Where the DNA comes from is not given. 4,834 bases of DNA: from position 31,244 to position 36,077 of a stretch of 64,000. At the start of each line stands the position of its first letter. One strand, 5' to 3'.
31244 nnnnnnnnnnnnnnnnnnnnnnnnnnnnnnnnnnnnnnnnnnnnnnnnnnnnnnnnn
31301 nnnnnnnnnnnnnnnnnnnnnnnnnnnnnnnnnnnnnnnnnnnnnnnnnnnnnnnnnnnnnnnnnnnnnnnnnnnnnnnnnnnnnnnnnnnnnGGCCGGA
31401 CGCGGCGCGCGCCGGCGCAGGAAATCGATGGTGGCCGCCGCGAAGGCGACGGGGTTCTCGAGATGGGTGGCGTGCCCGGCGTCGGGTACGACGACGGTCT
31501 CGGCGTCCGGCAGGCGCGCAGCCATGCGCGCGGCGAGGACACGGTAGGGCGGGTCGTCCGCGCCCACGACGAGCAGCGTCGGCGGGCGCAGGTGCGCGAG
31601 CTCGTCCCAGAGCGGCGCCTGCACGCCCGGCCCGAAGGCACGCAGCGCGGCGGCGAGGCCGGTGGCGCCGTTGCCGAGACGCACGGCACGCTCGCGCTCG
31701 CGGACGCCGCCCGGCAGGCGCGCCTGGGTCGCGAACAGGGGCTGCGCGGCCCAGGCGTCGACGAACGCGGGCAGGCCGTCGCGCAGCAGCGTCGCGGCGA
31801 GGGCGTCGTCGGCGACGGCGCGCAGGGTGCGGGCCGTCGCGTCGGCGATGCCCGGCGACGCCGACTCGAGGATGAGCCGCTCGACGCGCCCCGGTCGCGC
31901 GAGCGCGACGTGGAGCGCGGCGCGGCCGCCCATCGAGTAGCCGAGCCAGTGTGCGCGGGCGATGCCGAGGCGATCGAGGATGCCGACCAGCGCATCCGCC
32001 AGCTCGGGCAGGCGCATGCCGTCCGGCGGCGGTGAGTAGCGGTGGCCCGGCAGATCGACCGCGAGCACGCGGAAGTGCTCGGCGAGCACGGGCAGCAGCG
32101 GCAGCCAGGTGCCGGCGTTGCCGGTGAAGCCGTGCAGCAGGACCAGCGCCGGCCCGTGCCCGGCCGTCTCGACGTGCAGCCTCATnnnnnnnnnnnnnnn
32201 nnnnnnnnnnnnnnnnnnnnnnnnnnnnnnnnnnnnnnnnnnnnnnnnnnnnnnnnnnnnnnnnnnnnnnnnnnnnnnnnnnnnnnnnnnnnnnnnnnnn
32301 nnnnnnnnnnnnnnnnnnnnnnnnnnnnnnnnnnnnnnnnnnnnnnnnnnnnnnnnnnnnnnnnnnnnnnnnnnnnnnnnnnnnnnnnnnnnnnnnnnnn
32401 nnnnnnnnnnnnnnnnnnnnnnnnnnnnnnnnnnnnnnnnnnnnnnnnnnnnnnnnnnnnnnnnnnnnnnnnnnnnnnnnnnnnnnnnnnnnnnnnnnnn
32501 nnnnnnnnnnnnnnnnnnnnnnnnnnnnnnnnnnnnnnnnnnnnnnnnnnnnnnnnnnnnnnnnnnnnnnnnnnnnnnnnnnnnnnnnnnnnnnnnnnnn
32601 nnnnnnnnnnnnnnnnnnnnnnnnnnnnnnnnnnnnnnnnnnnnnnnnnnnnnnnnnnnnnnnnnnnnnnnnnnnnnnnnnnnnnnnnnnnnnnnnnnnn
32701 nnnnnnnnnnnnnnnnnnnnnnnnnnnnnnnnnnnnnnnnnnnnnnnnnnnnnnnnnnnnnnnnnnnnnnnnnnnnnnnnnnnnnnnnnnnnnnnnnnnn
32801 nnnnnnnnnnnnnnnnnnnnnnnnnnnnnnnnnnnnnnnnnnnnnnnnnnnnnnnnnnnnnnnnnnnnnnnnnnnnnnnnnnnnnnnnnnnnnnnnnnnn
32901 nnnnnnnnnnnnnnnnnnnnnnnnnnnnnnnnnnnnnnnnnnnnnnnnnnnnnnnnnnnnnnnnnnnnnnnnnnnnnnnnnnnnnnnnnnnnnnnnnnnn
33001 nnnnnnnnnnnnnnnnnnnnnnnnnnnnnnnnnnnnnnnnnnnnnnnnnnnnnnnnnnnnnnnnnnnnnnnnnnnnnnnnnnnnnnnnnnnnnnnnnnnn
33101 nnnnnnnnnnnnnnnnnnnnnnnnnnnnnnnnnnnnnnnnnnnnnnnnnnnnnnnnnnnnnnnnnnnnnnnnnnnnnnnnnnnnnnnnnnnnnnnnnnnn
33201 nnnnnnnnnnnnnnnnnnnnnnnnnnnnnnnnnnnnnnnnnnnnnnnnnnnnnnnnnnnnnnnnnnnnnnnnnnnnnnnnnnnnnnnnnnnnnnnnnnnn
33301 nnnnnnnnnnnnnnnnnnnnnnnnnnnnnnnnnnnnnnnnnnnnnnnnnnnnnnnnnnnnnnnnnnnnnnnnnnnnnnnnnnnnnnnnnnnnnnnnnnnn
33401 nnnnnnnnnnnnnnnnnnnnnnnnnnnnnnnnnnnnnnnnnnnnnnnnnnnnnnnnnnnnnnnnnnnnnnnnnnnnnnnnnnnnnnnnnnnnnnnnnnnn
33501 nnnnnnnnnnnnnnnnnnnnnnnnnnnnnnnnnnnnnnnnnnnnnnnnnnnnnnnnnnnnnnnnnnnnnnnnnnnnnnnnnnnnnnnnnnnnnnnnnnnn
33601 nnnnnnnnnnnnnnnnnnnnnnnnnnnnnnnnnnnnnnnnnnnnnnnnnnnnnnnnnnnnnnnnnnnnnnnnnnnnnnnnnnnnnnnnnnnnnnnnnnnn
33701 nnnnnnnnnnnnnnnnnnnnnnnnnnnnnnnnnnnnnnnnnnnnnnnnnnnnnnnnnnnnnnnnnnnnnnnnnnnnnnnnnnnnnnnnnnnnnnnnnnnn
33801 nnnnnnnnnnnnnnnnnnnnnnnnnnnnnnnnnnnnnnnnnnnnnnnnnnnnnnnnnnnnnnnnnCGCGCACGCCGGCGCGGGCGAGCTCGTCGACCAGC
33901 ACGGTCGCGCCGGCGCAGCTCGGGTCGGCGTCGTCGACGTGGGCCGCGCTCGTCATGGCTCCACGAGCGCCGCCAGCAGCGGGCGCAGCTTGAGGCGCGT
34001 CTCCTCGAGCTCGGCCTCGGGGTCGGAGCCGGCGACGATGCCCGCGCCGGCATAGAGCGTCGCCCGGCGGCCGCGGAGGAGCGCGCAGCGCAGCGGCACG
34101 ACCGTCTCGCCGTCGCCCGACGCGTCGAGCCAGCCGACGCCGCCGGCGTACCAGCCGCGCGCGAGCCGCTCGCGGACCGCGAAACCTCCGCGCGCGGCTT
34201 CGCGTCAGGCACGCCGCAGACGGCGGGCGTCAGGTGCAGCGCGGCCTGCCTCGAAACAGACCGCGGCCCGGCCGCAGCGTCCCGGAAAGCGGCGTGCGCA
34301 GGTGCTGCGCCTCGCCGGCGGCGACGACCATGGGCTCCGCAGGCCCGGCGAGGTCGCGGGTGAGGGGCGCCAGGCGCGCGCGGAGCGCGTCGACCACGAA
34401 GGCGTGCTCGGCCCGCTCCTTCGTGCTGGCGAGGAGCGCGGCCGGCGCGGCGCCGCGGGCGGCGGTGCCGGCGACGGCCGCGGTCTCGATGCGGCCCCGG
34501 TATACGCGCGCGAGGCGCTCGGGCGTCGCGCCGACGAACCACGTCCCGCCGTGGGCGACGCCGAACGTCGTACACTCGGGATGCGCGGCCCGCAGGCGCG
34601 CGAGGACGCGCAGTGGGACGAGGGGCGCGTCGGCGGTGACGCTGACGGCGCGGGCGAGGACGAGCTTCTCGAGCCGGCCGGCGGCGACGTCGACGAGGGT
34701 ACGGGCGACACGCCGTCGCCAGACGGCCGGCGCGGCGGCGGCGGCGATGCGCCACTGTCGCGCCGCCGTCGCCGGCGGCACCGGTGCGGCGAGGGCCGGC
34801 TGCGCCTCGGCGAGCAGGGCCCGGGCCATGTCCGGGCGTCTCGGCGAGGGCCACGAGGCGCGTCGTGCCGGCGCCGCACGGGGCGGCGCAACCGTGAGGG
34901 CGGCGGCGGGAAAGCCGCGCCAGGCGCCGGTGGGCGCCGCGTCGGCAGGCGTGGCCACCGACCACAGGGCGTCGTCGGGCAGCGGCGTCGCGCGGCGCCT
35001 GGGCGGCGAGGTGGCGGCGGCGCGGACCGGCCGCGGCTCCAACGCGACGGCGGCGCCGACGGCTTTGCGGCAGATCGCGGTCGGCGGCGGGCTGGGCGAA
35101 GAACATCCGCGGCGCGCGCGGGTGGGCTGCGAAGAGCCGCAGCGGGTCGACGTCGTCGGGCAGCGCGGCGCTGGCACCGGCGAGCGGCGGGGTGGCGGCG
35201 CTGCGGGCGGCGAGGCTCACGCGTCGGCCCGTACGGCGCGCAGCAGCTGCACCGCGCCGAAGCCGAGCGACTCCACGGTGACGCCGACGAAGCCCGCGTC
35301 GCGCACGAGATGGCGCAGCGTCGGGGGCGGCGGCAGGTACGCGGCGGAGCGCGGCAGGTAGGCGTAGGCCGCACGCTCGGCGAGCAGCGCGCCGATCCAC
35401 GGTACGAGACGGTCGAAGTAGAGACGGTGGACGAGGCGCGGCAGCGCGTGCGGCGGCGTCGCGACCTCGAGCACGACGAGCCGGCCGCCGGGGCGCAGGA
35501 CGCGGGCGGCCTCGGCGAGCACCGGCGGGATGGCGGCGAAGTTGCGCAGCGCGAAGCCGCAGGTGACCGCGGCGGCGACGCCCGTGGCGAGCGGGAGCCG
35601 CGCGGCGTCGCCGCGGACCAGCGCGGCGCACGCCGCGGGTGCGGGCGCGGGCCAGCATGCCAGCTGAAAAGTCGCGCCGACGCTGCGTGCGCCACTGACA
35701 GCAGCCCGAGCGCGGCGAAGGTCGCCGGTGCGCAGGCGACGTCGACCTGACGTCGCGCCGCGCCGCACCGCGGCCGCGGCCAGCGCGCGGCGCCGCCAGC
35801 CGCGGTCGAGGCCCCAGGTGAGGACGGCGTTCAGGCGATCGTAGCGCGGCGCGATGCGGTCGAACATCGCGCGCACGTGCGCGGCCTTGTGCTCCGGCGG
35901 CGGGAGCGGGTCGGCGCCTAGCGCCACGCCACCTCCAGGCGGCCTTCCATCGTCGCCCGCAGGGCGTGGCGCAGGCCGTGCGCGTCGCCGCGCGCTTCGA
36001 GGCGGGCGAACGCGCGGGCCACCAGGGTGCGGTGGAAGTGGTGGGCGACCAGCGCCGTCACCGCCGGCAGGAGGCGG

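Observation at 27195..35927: Menaquinone biosynthesis cluster in which most genes are frame-disrupted while menB and menH are intact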

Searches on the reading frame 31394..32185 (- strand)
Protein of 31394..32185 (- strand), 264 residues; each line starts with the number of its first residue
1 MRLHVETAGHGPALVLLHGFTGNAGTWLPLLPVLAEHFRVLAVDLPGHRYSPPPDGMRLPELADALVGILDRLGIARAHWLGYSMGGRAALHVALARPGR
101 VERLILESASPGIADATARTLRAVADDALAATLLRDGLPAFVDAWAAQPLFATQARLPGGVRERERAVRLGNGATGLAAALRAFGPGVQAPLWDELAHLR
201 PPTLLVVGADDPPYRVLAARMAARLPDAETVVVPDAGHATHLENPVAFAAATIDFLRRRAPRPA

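Call 15: find_related_loci(query=window:31394-32185:-, collection=metagenome_contigs, flank=10000)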
Query window:31394-32185:- (264 aa) in metagenome_contigs; peptide patterns used: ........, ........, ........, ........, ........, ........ (x = any residue, [..] = any of these).
600 stretches matched a pattern (row limit reached: there are more); 159 encode a relative of the query (tblastn E <= 1e-3); the best 80 are kept; 80 distinct loci.
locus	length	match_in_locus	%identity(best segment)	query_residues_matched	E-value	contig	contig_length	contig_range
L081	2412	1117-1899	52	1-258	2e-71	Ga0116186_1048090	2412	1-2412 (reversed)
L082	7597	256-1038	52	1-258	4e-70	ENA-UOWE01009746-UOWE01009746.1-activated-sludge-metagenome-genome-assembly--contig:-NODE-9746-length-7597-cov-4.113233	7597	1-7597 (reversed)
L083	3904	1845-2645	46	1-264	3e-69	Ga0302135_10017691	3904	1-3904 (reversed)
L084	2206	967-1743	54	1-256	1e-70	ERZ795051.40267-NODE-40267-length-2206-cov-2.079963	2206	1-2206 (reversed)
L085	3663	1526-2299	48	3-257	2e-68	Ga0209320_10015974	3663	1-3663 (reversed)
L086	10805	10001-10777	45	1-256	1e-68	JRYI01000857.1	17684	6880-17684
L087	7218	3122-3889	46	4-256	5e-68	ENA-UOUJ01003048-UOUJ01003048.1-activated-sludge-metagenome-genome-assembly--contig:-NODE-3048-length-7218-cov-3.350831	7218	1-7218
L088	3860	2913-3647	56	5-245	1e-67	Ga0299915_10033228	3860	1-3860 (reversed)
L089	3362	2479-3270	46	1-261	2e-67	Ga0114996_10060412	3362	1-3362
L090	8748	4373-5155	46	1-259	2e-66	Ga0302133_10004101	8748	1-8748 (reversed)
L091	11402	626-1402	54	1-256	3e-66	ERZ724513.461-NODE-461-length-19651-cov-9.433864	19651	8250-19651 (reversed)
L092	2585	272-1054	46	1-259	3e-67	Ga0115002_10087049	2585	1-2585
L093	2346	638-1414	54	1-256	5e-67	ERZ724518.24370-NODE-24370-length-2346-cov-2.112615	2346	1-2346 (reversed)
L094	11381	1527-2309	45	4-261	5e-65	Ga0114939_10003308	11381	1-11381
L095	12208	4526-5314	47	3-262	4e-65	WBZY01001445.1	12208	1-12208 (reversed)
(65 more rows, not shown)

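Call 61: list_cluster_members(proteins=[window:31394-32185:-, window:35921-36667:-, window:35220-35927:-, window:27198-28073:-, window:33234-33956:-, window:44954-45730:+, window:25175-26176:-])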
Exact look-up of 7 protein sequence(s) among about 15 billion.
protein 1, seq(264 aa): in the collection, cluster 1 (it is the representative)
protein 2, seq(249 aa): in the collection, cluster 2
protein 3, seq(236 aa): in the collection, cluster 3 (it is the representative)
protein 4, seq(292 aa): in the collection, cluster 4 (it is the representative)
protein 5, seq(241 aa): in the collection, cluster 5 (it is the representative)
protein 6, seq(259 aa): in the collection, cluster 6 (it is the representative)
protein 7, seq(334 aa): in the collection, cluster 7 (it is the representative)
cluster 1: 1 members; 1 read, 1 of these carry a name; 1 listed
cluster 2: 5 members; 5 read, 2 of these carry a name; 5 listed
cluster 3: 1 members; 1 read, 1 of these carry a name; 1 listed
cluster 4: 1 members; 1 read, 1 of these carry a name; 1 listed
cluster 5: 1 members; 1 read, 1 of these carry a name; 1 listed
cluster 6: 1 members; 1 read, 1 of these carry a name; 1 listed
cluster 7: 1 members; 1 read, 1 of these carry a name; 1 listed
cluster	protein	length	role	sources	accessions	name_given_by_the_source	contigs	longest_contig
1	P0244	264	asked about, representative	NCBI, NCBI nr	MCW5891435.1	MAG: 2-succinyl-6-hydroxy-2,4-cyclohexadiene-1-carboxylate synthase [bacterium] | 2-succinyl-6-hydroxy-2,4-cyclohexadiene-1-carboxylate synthase [bacterium]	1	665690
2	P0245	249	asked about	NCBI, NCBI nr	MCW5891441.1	MAG: MerR family transcriptional regulator [bacterium] | MerR family transcriptional regulator [bacterium]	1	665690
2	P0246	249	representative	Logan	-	-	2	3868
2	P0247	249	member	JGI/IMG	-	DNA-binding transcriptional MerR regulator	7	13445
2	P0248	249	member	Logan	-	-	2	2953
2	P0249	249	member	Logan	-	-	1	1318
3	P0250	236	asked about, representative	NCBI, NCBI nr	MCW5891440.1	MAG: class I SAM-dependent methyltransferase [bacterium] | class I SAM-dependent methyltransferase [bacterium]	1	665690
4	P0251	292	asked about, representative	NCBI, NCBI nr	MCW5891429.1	MAG: AMP-binding protein [bacterium] | AMP-binding protein [bacterium]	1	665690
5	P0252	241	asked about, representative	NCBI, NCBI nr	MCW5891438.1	MAG: hypothetical protein KIT14_12930 [bacterium] | hypothetical protein [bacterium]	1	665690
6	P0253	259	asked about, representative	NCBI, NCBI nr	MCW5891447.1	MAG: type III pantothenate kinase [bacterium] | type III pantothenate kinase [bacterium]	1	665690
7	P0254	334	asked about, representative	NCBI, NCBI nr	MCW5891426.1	MAG: aldo/keto reductase [bacterium] | aldo/keto reductase [bacterium]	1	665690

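Call 65: find_encoding_contigs(protein=P0248, flank=10000, max_places=6)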
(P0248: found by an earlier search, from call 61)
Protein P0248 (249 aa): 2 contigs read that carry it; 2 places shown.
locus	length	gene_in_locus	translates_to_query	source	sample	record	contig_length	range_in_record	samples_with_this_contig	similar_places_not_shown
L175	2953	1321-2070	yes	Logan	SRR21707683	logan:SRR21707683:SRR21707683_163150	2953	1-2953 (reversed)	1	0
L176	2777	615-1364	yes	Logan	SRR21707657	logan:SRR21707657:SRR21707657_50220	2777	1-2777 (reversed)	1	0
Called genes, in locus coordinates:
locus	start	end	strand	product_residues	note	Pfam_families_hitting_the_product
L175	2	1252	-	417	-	?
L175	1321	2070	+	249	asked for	PF00376:MerR, PF13411:MerR_1, PF28507:Rv1828_C (weak)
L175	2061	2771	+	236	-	PF01209:Ubie_methyltran, PF13489:Methyltransf_23, PF13847:Methyltransf_31, PF08241:Methyltransf_11, PF08242:Methyltransf_12, PF13649:Methyltransf_25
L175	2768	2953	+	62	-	?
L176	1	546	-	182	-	?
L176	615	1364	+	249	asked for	PF00376:MerR, PF13411:MerR_1, PF28507:Rv1828_C (weak)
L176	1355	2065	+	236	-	PF01209:Ubie_methyltran, PF13489:Methyltransf_23, PF13847:Methyltransf_31, PF08241:Methyltransf_11, PF08242:Methyltransf_12, PF13649:Methyltransf_25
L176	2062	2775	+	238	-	?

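Call 71: search_protein_families(library=ncbifam, max_evalue=1e-10, proteins=[window:31394-32185:-])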
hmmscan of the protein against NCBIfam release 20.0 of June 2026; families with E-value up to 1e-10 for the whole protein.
window:31394-32185:- (264 aa): 17 families
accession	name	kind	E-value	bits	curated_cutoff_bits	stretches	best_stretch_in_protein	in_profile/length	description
TIGR03695.1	menH_SHCHC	equivalog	9.5e-65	218.5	208.55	1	12-256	3-251/252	2-succinyl-6-hydroxy-2,4-cyclohexadiene-1-carboxylate synthase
NF008340.0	PRK11126.1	equivalog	1.2e-36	126.2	261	1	8-258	11-253/255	2-succinyl-6-hydroxy-2,4-cyclohexadiene-1-carboxylate synthase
NF051488.1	bifunc_PcaDC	exception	1.6e-33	116.4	390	1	3-258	2-252/375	bifunctional 3-oxoadipate enol-lactonase/4-carboxymuconolactone decarboxylase PcaDC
NF011457.0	PRK14875.1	equivalog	1.7e-31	109.5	307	1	8-253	129-366/372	acetoin dehydrogenase dihydrolipoyllysine-residue acetyltransferase subunit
TIGR02427.1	protocat_pcaD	equivalog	4.8e-29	101.5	255.85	1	7-257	6-251/251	3-oxoadipate enol-lactonase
TIGR01738.1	bioH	equivalog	8.5e-28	97.6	206.95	1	10-255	2-244/245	pimeloyl-ACP methyl ester esterase BioH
NF045632.1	hydroxlase_HsaD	equivalog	1.3e-24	86.6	400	1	2-257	23-289/290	4,5:9,10-diseco-3-hydroxy-5,9,17-trioxoandrosta-1(10),2-diene-4-oate hydrolase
TIGR03611.1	RutD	equivalog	1e-23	84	238.5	1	3-257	5-256/258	pyrimidine utilization protein D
NF051487.1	bifunc_PcaCD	exception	3e-21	76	430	1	11-257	172-412/413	bifunctional 4-carboxymuconolactone decarboxylase/3-oxoadipate enol-lactonase PcaCD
TIGR03056.1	bchO_mg_che_rel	equivalog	1.3e-19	70.3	172.55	1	4-256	19-277/278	alpha/beta fold hydrolase BchO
TIGR03343.1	biphenyl_bphD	equivalog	2.2e-17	63.2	462.15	1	2-108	21-133/282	2-hydroxy-6-oxo-6-phenylhexa-2,4-dienoate hydrolase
NF007954.0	PRK10673.1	equivalog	5.1e-17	62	399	1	13-108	18-113/255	esterase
NF007674.0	PRK10349.1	equivalog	3.4e-14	53.1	449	1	6-114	7-112/256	pimeloyl-ACP methyl ester esterase BioH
NF050089.1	i_nPHAscl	equivalog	1.5e-13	50.5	300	1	7-108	14-116/288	intracellular short-chain-length polyhydroxyalkanoate depolymerase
NF002873.0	PRK03204.1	equivalog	2e-13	50.3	466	1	2-254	25-283/286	haloalkane dehalogenase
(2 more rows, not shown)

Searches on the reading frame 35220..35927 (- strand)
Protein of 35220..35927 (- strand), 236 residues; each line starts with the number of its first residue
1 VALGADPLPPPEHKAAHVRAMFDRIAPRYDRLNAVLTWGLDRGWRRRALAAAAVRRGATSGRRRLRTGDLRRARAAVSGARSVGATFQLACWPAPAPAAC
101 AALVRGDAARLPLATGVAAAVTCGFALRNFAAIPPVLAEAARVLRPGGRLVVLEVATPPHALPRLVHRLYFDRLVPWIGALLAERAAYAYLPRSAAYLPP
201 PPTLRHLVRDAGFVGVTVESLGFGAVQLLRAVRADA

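Call 71: search_protein_families(library=ncbifam, max_evalue=1e-10, proteins=[window:35220-35927:-])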
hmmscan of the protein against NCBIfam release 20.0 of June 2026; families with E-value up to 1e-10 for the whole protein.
seq(236 aa): 8 families
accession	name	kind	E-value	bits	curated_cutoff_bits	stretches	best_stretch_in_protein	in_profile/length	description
NF001244.0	PRK00216.1-5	equivalog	1.9e-40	138.6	216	1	12-229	4-231/236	bifunctional demethylmenaquinone methyltransferase/2-methoxy-6-polyprenyl-1,4-benzoquinol methylase UbiE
TIGR01934.1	MenG_MenH_UbiE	subfamily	1.3e-38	132.5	158.35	1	18-231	1-221/223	ubiquinone/menaquinone biosynthesis methyltransferase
NF001241.0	PRK00216.1-2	equivalog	5.1e-34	117.9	327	1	14-234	9-230/231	demethylmenaquinone methyltransferase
NF052510.1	methyltran_MpqE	exception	1.1e-30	106.8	335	1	102-232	101-233/234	methyl-plastoquinone biosynthesis methyltransferase MpqE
NF001240.0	PRK00216.1-1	equivalog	8.3e-28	97.1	378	1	103-232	119-249/251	bifunctional demethylmenaquinone methyltransferase/2-methoxy-6-polyprenyl-1,4-benzoquinol methylase UbiE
NF001243.0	PRK00216.1-4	equivalog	3.1e-26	92.2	235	1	102-226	101-226/237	demethylmenaquinone methyltransferase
TIGR02752.1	MenG_heptapren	equivalog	8.8e-25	87.6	419.85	1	102-226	99-224/231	demethylmenaquinone methyltransferase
NF001242.0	PRK00216.1-3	equivalog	2e-23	83.1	351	1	103-228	126-252/258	bifunctional demethylmenaquinone methyltransferase/2-methoxy-6-polyprenyl-1,4-benzoquinol methylase UbiE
